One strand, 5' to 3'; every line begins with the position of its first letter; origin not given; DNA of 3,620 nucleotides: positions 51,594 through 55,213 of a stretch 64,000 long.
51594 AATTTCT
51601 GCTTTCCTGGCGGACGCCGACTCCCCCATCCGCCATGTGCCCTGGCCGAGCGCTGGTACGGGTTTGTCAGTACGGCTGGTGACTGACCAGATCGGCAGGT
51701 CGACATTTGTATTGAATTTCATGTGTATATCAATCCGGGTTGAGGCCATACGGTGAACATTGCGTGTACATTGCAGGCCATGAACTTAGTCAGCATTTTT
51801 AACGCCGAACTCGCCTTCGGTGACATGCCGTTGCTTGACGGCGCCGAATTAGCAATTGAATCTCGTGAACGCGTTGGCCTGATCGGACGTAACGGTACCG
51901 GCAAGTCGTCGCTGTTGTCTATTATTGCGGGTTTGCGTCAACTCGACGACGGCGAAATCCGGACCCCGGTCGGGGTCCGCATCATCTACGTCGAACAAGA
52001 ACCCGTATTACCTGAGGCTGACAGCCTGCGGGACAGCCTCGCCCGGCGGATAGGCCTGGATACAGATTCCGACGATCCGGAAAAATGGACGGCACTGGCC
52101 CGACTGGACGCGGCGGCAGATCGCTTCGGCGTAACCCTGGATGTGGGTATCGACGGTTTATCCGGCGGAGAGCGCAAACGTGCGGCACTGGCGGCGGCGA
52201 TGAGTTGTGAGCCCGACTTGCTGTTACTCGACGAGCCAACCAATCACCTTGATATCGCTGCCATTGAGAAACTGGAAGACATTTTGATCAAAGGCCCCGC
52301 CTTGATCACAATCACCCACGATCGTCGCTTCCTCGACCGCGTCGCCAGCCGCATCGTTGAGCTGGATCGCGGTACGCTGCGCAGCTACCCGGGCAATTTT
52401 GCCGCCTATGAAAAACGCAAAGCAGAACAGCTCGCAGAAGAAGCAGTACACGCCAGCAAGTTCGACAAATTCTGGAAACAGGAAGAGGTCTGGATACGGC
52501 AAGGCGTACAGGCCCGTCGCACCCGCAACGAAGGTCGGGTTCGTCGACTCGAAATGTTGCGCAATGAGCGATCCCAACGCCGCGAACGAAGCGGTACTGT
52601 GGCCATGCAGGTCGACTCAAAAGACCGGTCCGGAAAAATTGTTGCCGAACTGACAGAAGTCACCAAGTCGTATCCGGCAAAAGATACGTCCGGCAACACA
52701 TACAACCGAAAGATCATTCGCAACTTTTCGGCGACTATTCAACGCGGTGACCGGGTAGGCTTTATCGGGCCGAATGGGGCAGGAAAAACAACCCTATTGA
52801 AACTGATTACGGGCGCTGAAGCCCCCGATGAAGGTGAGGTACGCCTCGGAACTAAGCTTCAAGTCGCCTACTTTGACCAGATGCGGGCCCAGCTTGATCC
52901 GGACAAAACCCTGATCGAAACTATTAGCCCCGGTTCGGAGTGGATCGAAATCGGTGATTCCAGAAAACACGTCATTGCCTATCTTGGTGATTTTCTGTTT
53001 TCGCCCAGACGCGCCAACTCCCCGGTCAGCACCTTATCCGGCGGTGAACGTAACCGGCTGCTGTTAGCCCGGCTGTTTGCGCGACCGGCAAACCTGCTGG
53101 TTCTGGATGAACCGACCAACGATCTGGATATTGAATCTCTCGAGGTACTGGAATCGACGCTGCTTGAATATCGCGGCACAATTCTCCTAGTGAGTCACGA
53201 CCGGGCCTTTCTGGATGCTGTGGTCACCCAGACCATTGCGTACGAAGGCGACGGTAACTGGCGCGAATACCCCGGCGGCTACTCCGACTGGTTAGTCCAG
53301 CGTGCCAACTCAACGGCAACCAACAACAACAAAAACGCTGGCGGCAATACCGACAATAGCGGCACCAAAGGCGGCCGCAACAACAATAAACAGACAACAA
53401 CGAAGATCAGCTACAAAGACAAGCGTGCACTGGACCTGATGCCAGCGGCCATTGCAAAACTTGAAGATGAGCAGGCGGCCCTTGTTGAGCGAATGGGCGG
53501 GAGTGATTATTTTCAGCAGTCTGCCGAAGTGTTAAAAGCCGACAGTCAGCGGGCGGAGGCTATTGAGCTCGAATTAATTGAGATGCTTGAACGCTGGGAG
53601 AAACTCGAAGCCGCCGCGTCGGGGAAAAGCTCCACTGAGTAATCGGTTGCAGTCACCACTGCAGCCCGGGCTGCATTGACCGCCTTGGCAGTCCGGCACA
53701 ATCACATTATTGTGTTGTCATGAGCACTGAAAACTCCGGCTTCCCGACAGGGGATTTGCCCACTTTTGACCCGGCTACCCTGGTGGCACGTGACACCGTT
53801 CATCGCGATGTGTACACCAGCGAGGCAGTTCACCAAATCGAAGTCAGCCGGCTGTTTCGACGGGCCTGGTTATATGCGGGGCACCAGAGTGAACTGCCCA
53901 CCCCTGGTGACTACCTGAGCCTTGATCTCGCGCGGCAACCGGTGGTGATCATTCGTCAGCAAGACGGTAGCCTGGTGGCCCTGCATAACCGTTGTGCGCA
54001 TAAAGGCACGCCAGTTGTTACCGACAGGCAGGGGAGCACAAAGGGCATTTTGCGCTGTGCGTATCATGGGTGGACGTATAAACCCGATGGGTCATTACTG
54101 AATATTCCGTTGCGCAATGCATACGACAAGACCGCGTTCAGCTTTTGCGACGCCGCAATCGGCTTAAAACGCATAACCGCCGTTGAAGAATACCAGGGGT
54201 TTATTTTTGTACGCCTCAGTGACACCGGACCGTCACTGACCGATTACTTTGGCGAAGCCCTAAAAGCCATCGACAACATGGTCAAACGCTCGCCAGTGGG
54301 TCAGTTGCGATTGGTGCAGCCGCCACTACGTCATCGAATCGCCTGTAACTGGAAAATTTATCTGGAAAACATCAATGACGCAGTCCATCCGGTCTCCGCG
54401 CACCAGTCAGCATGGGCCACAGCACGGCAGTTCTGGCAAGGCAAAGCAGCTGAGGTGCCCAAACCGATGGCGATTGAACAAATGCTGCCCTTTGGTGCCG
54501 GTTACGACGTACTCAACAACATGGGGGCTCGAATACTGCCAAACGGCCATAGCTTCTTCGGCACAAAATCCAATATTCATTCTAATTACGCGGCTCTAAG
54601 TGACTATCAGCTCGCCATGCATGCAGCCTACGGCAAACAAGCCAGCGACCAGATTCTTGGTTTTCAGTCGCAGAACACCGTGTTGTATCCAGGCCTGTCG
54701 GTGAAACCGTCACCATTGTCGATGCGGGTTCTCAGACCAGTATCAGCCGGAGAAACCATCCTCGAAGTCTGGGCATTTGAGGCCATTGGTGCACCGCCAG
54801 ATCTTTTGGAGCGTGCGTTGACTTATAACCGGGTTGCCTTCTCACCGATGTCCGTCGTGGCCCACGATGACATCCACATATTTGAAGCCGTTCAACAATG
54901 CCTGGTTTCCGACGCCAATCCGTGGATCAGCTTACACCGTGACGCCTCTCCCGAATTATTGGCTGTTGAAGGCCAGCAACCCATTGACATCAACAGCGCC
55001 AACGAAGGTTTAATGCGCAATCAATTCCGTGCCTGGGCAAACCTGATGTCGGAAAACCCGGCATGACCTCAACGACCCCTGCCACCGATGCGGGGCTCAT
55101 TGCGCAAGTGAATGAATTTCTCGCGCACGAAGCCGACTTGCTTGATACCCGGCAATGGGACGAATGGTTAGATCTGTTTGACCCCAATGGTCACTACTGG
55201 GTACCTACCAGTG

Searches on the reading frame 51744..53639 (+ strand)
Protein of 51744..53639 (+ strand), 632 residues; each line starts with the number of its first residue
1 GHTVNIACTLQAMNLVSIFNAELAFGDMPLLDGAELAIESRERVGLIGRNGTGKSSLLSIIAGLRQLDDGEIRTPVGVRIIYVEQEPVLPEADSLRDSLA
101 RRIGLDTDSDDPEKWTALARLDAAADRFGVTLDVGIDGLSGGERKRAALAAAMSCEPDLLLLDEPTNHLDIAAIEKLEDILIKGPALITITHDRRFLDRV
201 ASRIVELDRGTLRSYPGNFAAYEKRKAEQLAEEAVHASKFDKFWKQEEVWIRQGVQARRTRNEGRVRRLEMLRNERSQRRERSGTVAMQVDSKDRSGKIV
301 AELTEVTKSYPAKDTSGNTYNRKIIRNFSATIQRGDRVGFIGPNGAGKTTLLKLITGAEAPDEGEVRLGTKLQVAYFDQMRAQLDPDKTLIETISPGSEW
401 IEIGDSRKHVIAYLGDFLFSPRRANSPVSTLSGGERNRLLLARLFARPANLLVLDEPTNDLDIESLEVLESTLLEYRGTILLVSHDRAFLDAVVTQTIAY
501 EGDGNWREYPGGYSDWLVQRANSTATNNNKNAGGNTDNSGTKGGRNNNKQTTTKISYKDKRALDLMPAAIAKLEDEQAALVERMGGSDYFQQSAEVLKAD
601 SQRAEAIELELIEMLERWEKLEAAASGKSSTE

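Call 79: search_protein_families(library=pfam, proteins=[window:51744-53639:+], max_evalue=0.00001)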
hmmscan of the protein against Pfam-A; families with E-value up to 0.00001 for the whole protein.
window:51744-53639:+ (632 aa): 7 families
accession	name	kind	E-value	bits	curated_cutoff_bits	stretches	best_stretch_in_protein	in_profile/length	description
PF00005.33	ABC_tran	-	5e-52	176.6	25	2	326-459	2-137/137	ABC transporter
PF13304.12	AAA_21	-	5.2e-17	63.3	27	0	45-70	3-28/304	AAA domain, putative AbiEii toxin, Type IV TA system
PF16326.10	ABC_tran_CTD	-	1.2e-12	48.3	32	1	554-622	1-68/69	ABC transporter C-terminal domain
PF12848.13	ABC_tran_Xtn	-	1.4e-11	44.8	25.9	1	205-277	1-76/85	ABC transporter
PF02463.25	SMC_N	-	3.2e-10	40.2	40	0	430-492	136-204/220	RecF/RecN/SMC N terminal domain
PF13555.12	AAA_29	-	2e-06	27.9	27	0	32-58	13-39/61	P-loop containing region of AAA domain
PF13191.12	AAA_16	-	6.7e-06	27.1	32.6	0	341-473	30-156/167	AAA ATPase domain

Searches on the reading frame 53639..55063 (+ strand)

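Call 79: search_protein_families(library=pfam, proteins=[window:53639-55063:+], max_evalue=0.00001)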
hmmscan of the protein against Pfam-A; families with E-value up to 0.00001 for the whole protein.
window:53639-55063:+ (475 aa): 2 families
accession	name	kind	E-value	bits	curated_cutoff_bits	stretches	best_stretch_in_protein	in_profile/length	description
PF00355.32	Rieske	-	1.7e-19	70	20.3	1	77-160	2-82/88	Rieske [2Fe-2S] domain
PF00848.25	Ring_hydroxyl_A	-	3.1e-09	37.5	24.9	1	231-434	11-180/208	Ring hydroxylating alpha subunit (catalytic domain)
